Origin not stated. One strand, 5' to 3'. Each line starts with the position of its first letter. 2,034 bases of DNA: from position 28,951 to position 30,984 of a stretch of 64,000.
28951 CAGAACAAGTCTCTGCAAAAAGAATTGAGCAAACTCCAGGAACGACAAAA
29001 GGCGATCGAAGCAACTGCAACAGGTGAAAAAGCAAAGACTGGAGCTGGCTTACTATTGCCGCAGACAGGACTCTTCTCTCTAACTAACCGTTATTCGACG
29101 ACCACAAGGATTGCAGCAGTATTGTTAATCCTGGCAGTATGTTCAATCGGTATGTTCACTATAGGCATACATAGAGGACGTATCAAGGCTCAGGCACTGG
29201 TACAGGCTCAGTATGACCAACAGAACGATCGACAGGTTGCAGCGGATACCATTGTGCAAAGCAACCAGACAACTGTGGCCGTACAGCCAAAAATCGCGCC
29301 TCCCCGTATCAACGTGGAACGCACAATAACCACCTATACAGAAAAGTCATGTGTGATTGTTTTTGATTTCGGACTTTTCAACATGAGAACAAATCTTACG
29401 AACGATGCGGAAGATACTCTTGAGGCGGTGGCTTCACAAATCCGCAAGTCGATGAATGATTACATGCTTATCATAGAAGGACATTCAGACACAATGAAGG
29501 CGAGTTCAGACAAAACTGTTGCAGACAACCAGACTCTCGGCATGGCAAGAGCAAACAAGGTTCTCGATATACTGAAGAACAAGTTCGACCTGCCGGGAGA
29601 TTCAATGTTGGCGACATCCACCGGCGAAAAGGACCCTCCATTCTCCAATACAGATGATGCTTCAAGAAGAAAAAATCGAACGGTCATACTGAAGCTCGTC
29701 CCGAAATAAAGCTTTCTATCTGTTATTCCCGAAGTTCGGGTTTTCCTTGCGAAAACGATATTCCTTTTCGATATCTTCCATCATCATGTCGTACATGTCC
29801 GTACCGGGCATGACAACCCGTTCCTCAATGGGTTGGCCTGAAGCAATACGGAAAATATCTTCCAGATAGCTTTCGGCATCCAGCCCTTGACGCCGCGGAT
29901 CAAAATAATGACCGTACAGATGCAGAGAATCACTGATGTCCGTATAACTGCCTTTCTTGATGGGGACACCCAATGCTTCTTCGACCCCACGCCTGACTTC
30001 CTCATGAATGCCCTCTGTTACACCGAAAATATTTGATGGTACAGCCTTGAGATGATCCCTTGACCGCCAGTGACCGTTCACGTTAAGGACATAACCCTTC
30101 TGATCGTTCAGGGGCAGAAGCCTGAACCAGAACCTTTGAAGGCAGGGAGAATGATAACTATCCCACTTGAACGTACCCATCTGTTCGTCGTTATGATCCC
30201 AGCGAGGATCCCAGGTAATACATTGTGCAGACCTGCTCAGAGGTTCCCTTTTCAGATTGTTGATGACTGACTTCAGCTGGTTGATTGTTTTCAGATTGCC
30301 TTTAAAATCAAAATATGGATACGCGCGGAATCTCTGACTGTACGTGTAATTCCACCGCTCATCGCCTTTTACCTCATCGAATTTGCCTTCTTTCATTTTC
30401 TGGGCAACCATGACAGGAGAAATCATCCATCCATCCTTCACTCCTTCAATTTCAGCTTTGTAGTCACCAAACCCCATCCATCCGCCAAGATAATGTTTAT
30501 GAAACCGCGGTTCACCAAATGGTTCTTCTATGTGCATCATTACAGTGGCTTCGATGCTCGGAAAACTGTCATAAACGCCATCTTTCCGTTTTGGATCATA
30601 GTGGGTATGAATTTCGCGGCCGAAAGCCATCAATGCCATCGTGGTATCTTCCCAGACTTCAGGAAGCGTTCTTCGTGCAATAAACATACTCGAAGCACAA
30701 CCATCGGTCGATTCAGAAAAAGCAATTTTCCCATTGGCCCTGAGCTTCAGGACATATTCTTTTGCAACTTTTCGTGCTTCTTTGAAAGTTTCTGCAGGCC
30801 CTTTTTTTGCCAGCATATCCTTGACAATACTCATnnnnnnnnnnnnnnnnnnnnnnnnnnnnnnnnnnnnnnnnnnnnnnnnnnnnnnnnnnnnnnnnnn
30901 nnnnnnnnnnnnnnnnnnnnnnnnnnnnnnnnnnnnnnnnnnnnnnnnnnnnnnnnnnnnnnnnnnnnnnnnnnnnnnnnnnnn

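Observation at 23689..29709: Giant coiled-coil protein with N-terminal GYF-like (DUF4339) domains, one TM helix and a C-terminal OmpA-like peptidoglycan-binding domain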

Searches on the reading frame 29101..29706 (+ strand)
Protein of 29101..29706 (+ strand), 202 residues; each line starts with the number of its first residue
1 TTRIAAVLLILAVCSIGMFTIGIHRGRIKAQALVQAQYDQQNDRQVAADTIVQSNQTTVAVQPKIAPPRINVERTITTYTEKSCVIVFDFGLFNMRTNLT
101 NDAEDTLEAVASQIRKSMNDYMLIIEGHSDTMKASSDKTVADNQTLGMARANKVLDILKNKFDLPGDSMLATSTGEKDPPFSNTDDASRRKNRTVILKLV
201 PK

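Call 5: search_protein_families(library=pfam, proteins=[window:29101-29706:+], max_evalue=0.1)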
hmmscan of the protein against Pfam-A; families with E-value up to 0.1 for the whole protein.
window:29101-29706:+ (202 aa): 1 family
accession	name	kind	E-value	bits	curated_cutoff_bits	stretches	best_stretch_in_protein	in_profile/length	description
PF00691.25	OmpA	-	1e-13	51.8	27.2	1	97-193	7-98/98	OmpA family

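Call 10: find_homologous_proteins(query=window:29101-29706:+)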
Query window:29101-29706:+: 96 candidates shared short words with the query, none scored E <= 0.001.

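Call 22: search_protein_representatives(protein=window:29101-29706:+)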
Query: 202 residues. Proteins with E-value up to 0.001 (for the whole library): 1063; up to 1e-10: 231; up to 1e-30: 11. The best 150 are listed.
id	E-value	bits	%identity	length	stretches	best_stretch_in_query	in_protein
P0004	1.7e-54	200.9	53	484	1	6-201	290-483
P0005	2.8e-50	187.1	56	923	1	4-202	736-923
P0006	9.5e-42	159.3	50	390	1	3-202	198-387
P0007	9.3e-41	156.1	51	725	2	53-202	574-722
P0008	2.4e-37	145.0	41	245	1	3-202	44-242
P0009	3.2e-33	131.5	49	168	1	59-202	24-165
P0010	3.3e-33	131.5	48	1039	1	65-200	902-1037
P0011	3.8e-33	131.3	45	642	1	45-200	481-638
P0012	1.0e-32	129.9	45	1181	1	35-200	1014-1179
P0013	3.3e-32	128.2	50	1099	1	62-202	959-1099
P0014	5.2e-32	127.6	42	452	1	5-202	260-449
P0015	1.4e-29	119.7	47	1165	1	49-202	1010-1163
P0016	1.2e-28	116.6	43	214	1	59-202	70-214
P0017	5.0e-28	114.6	43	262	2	60-201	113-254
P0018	6.2e-28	114.3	44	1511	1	57-201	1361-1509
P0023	1.1e-26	110.3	40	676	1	59-202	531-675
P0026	1.4e-25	106.7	41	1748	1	39-200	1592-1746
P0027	2.2e-25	106.0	34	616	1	3-202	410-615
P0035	1.5e-23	100.1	40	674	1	61-202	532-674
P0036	1.8e-23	99.8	42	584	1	53-202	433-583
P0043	3.3e-21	92.4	45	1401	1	63-202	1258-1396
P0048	1.3e-20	90.5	35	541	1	28-200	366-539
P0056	7.2e-20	88.0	39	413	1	61-200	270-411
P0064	3.2e-19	85.9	37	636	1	61-200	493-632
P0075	6.9e-18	81.6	37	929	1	75-201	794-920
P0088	3.6e-17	79.3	34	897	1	57-201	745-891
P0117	2.0e-15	73.6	33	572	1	49-202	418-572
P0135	1.5e-14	70.7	32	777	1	59-198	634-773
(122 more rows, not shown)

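Call 34: list_cluster_members(proteins=[P0018, P0043, P0010, P0026, P0005, P0013, P0035])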
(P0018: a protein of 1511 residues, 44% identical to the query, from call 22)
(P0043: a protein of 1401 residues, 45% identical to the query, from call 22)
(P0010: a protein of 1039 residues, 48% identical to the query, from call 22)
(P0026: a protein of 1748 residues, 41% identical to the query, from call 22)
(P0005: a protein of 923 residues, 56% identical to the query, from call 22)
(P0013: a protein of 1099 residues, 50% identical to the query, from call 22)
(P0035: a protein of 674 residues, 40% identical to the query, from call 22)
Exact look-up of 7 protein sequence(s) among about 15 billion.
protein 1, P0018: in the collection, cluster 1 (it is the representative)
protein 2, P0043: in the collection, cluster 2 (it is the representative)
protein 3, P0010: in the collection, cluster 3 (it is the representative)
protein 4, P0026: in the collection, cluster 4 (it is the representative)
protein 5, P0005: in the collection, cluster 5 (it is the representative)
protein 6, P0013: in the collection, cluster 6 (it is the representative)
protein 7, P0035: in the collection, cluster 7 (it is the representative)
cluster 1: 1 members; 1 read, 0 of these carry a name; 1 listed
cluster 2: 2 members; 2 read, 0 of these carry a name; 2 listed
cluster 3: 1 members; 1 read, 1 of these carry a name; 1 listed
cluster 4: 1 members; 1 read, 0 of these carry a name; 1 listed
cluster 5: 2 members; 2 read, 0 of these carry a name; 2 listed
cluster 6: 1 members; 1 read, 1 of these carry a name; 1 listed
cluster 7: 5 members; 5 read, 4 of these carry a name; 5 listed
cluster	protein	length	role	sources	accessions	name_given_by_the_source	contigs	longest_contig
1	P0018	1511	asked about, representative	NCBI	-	-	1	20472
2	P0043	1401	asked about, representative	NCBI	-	-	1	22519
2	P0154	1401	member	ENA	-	-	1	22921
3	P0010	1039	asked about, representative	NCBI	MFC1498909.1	OmpA family protein [Verrucomicrobiota bacterium]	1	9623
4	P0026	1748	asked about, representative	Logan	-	-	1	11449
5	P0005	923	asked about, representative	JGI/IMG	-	-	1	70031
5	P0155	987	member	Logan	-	-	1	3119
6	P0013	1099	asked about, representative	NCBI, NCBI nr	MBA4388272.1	MAG: hypothetical protein C0404_09850 [Verrucomicrobia bacterium] | hypothetical protein [Verrucomicrobiota bacterium]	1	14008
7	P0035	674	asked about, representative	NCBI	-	-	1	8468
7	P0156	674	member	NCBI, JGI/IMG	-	outer membrane protein OmpA-like peptidoglycan-associated protein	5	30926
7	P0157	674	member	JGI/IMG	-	outer membrane protein OmpA-like peptidoglycan-associated protein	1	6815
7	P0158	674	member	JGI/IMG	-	outer membrane protein OmpA-like peptidoglycan-associated protein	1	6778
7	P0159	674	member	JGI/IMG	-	outer membrane protein OmpA-like peptidoglycan-associated protein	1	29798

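Call 35: search_protein_families(library=ncbifam, proteins=[window:29101-29706:+], max_evalue=0.01)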
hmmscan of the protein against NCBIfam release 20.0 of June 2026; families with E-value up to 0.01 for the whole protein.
window:29101-29706:+ (202 aa): 24 families
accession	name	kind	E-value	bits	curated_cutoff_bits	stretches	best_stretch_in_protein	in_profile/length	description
TIGR03350.1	type_VI_ompA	equivalog_domain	2.4e-13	50.2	139.8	1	76-195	17-133/137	type VI secretion system protein TssL, long form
NF053611.1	YiaD_Gzip_OmpA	equivalog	3.3e-10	40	175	1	96-196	110-203/206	YiaD family glycine zipper/OmpA-like lipoprotein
NF053612.1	anchor_PA1041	equivalog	2.1e-09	37.7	250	1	48-198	84-234/236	PA1041 family peptidoglycan-binding anchor lipoprotein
NF006547.1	PRK09040.1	equivalog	3e-09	36.6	194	1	97-202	96-203/213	hypothetical protein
NF006542.0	PRK09039.1-1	equivalog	7.5e-09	35.1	388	1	104-200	530-625/627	peptidoglycan -binding protein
NF006541.1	PRK09038.1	equivalog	2e-08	34.2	283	1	37-197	92-246/253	flagellar motor protein MotD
NF005444.0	PRK07033.1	equivalog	3.3e-08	32.9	520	1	44-199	273-421/438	DotU family type VI secretion system protein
NF005195.1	PRK06667.1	equivalog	8.3e-08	32.3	300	1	69-195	101-231/241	flagellar motor protein MotB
TIGR02802.1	Pal_lipo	equivalog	2.2e-07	30.9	125.35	1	97-197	9-102/104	peptidoglycan-associated lipoprotein Pal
NF006508.0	PRK08944.1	subfamily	3.3e-07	29.8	259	1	57-195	151-283/304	MotB family protein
NF005382.1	PRK06925.1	equivalog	3.6e-07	30.7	264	1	83-197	108-221/225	flagellar motor protein MotS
NF006544.0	PRK09039.1-3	equivalog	6e-07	29.4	362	1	109-200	252-341/343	peptidoglycan -binding protein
NF005999.0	PRK08126.1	subfamily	7.8e-07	28.2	571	1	34-197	274-428/432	hypothetical protein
NF045787.1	OmpABordt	equivalog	3.1e-06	27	200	1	87-200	88-190/194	outer membrane protein OmpA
NF053585.1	OMP_LP_YfiB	equivalog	7e-06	26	128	1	96-196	64-157/163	outer membrane lipoprotein YfiB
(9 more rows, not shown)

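Call 72: list_cluster_members(proteins=[P0023, P0027, P0036, P0048, P0056, P0064, P0075, P0088, P0117, P0135])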
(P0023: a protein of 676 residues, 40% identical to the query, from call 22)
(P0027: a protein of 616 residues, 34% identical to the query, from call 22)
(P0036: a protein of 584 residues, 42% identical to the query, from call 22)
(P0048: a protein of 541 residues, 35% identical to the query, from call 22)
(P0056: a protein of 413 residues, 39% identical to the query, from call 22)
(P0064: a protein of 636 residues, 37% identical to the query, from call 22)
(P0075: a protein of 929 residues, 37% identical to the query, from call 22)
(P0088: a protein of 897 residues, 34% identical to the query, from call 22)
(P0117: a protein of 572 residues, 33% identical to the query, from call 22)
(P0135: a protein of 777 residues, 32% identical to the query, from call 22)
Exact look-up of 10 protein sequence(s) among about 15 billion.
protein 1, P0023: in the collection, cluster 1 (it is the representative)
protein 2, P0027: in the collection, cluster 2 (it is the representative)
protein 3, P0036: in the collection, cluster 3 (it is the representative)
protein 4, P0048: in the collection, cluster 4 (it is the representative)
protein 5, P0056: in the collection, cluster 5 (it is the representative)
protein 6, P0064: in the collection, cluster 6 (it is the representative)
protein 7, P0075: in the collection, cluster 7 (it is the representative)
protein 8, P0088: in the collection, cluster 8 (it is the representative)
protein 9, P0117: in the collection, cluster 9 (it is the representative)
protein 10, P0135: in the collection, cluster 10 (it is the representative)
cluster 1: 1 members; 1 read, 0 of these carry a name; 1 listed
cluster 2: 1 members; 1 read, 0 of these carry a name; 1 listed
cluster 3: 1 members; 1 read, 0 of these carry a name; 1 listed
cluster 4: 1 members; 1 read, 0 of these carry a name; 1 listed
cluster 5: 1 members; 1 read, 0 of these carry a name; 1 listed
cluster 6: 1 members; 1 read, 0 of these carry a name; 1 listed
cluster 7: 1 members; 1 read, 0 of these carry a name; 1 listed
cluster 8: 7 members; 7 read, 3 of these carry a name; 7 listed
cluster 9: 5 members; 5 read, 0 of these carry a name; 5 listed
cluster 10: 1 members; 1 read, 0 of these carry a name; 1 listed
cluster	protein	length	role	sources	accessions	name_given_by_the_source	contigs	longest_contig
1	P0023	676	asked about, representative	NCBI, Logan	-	-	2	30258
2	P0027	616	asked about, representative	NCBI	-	-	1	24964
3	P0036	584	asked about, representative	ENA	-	-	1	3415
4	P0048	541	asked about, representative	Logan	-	-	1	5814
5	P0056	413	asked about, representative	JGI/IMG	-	-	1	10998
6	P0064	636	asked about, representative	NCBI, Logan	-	-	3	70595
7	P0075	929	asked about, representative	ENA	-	-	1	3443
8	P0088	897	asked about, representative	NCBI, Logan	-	-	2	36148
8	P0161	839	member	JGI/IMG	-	flagellar motor protein MotB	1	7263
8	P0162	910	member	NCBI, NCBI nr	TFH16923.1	MAG: hypothetical protein E4H02_04270 [Lentisphaerales bacterium]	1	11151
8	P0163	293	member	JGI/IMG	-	flagellar motor protein MotB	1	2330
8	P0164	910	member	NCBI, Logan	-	-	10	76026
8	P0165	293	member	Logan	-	-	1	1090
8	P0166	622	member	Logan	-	-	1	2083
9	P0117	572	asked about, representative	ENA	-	-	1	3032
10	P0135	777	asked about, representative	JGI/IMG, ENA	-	-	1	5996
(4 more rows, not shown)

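Call 80: search_protein_families(library=padloc, proteins=[window:29101-29706:+], max_evalue=0.01)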
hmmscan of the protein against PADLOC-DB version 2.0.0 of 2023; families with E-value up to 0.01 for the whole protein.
window:29101-29706:+ (202 aa): 3 families
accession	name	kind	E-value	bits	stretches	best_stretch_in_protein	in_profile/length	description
PDLC00651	ZorB3|ZorB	-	1.5e-09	35.7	1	97-202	98-205/215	MotB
PDLC00610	ZorB1|ZorB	-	0.00066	17.3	1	122-193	149-228/254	MotB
PDLC00609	ZorB1|ZorB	-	0.0028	15.2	1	123-199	136-214/232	MotB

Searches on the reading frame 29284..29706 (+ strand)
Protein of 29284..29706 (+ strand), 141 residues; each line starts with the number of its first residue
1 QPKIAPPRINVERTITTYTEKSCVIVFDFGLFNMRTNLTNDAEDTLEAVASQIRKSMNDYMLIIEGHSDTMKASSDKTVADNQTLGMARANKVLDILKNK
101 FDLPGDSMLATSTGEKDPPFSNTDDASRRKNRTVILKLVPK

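Call 52: predict_structure(alignment_id=A4)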
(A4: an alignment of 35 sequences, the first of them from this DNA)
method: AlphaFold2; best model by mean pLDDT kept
length: 141 residues; sequences in the alignment: 35
mean_pLDDT: 90.5   pTM: 0.86
mean pLDDT of the five models: 90.5, 90.3, 89.2, 88.9, 88.7
residues with pLDDT >= 90: 104; 70-90: 25; 50-70: 7; < 50: 5
segments of 3 or more residues with pLDDT < 50: 74-78
pLDDT, mean of each block of 10 residues (from residue 1): 84 95 96 93 97 96 93 51 92 98 97 89 89 96 92
secondary structure, 60 per line:
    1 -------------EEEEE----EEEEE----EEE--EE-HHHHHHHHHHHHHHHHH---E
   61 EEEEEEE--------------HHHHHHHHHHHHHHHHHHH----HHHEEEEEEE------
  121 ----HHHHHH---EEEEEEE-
elements in order: E14-18 E23-27 E32-34 H40-56 E60-67 H82-100 E108-114 H125-130 E134-140

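Call 54: search_solved_structures(query=A4, max_evalue=0.001, show_alignments=2)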
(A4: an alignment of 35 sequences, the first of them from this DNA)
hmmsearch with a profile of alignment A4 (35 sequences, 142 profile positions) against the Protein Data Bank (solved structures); distinct sequences matched with E-value up to 0.001: 65 (the best 60 are shown).
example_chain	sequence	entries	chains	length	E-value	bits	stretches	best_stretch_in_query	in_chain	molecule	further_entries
9ljk_A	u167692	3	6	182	2.2e-13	53.3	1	14-138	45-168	Flagellar motor protein MotS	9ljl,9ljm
6ysl_A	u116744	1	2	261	1.3e-12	50.8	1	53-136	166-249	Motility protein B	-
3s02_A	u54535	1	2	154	4.1e-12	49.2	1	32-134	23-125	Motility protein B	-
3s03_A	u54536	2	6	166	5.1e-12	48.9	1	32-134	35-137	Motility protein B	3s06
3cyp_B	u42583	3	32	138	5.3e-12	48.9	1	37-134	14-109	Chemotaxis protein motB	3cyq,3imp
3s0h_A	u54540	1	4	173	5.5e-12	48.8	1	32-134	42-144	Motility protein B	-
3s0w_A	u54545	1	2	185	6.1e-12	48.7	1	32-134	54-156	Motility protein B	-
3s0y_A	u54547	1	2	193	7e-12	48.5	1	32-134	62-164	Motility protein B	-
6ysf_A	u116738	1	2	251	1.8e-11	47.1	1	36-141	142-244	Chemotaxis motB protein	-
5m38_A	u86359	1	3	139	2e-11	47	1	37-141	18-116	OmpA family protein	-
8ucs_A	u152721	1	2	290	2.6e-11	46.6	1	36-141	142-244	OmpA family protein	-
7bba_A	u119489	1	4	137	4.7e-11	45.8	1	37-140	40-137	Putative type VI secretion protein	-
3khn_A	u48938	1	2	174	5e-11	45.7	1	55-140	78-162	MotB protein, putative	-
9v99_A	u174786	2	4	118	1.4e-10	44.3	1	35-134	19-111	Outer membrane beta-barrel domain-containing protein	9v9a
5u1h_A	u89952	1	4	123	7.8e-10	41.8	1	36-134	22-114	Outer membrane porin F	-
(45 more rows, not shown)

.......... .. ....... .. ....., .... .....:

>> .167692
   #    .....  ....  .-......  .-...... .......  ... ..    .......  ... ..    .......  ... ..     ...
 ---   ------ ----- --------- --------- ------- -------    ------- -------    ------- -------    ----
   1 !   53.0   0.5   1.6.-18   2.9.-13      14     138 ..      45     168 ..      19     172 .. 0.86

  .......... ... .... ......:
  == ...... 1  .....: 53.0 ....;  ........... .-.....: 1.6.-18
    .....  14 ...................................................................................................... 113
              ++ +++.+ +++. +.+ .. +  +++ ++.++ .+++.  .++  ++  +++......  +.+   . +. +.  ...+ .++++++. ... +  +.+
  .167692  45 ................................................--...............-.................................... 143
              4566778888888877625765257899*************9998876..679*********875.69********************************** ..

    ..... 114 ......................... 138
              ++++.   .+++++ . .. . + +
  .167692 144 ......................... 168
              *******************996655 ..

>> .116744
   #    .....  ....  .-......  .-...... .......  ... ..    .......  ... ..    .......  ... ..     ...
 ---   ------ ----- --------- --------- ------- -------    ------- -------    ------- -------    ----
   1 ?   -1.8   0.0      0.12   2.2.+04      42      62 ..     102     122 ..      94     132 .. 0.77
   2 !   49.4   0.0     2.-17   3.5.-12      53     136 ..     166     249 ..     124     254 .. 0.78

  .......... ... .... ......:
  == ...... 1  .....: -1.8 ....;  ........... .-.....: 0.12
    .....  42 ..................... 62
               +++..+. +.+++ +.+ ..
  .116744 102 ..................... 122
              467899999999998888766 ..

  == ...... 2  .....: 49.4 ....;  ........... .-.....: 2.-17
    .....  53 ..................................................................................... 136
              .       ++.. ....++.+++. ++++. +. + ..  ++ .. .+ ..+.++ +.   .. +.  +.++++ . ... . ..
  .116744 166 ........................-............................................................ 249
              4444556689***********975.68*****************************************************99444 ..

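Call 55: fold_search(model_id=the predicted structure, library=pdb)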
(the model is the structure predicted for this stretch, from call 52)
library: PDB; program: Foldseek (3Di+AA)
matches with E <= 10: 790; with E <= 0.001: 121
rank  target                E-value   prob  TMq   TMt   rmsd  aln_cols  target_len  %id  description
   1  5u1h_C                1.8e-09  1.00  0.64  0.73   6.3       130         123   23  Crystal structure of the C-terminal peptidoglycan binding domain of OprF (PA1777) from Pseudomonas aeruginosa (released 2017-01-11)
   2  6jfw_A                3.1e-09  1.00  0.72  0.72   3.0       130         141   20  Crystal structure of PA0833 periplasmic domain from Pseudomonas aeruginosa reveals an unexpected enlarged peptidoglyca (released 2019-03-20)
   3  3s0h_C                3.3e-09  1.00  0.78  0.66   3.0       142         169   17  The crystal structure of the periplasmic domain of Helicobacter pylori MotB (residues 90-256). (released 2012-03-14)
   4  3s0y_B                5.2e-09  1.00  0.74  0.67   3.7       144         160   15  The crystal structure of the periplasmic domain of MotB (residues 64-256). (released 2012-03-14)
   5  4b62                  5.2e-09  1.00  0.72  0.71   3.0       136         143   20  The structure of the cell wall anchor of the T6SS from Pseudomonas aeruginosa (released 2013-10-02)
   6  3s0w_A                7.7e-09  1.00  0.76  0.69   2.8       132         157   17  The crystal structure of the periplasmic domain of Helicobacter pylori MotB (residues 78-256). (released 2012-03-14)
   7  5u1h_A                7.7e-09  1.00  0.62  0.70   7.2       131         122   25  Crystal structure of the C-terminal peptidoglycan binding domain of OprF (PA1777) from Pseudomonas aeruginosa (released 2017-01-11)
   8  3s0h_D                9.4e-09  1.00  0.77  0.69   2.7       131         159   18  The crystal structure of the periplasmic domain of Helicobacter pylori MotB (residues 90-256). (released 2012-03-14)
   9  6u83                  9.4e-09  1.00  0.66  0.61   5.7       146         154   18  OmpA-like domain of FopA1 from Francisella tularensis subsp. tularensis SCHU S4 (released 2019-09-18)
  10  3s0h_A                1.1e-08  1.00  0.79  0.69   4.0       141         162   18  The crystal structure of the periplasmic domain of Helicobacter pylori MotB (residues 90-256). (released 2012-03-14)
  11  9ljl_A                1.1e-08  1.00  0.70  0.66   3.5       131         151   21  Structure of the periplasmic domain of MotS from Bacillus subtilis in 300 mM NaCl (released 2025-02-26)
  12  3s0h_B                1.6e-08  1.00  0.78  0.70   4.3       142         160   18  The crystal structure of the periplasmic domain of Helicobacter pylori MotB (residues 90-256). (released 2012-03-14)
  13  9ljm_A                1.6e-08  1.00  0.68  0.63   3.3       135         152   19  Structure of the periplasmic domain of MotS from Bacillus subtilis in 300 mM KCl (released 2025-02-26)
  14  3s06_B                2.8e-08  1.00  0.72  0.70   3.1       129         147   16  The crystal structure of the periplasmic domain of Helicobacter pylori MotB (residues 97-256, P3121). (released 2012-03-14)
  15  3td4_B                3.0e-08  1.00  0.64  0.72   4.3       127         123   20  Crystal structure of OmpA-like domain from Acinetobacter baumannii in complex with diaminopimelate (released 2011-10-26)
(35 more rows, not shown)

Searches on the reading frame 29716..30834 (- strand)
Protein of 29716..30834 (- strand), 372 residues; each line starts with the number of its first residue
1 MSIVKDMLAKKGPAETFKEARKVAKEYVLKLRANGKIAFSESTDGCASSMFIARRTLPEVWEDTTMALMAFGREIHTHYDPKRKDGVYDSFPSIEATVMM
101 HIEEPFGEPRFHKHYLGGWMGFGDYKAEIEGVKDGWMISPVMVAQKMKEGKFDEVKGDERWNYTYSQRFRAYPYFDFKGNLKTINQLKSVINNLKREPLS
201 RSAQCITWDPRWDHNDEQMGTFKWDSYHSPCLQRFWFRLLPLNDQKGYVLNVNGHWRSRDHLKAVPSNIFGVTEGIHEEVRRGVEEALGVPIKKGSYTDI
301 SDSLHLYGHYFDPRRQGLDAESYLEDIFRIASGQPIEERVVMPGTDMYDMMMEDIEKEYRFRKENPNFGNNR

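Call 5: search_protein_families(library=pfam, proteins=[window:29716-30834:-], max_evalue=0.1)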
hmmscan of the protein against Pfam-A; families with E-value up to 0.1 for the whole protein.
window:29716-30834:- (372 aa): 1 family
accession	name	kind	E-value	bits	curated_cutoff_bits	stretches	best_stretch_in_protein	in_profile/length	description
PF00303.24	Thymidylat_synt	-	2.7e-05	23.9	24.3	1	162-271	91-182/266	Thymidylate synthase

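Call 35: search_protein_families(library=ncbifam, proteins=[window:29716-30834:-], max_evalue=0.01)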
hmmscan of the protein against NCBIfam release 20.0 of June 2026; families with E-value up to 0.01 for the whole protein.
window:29716-30834:- (372 aa): 2 families
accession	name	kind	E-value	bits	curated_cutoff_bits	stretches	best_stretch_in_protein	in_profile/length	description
TIGR03283.1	thy_syn_methano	equivalog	7.2e-20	71.4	174.55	1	51-311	2-198/201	thymidylate synthase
NF002497.0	PRK01827.1-3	equivalog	0.0071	15.7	327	0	164-271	93-180/264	thymidylate synthase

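Call 80: search_protein_families(library=padloc, proteins=[window:29716-30834:-], max_evalue=0.01)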
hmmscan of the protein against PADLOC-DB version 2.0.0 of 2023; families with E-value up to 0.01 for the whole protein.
window:29716-30834:- (372 aa): 0 families
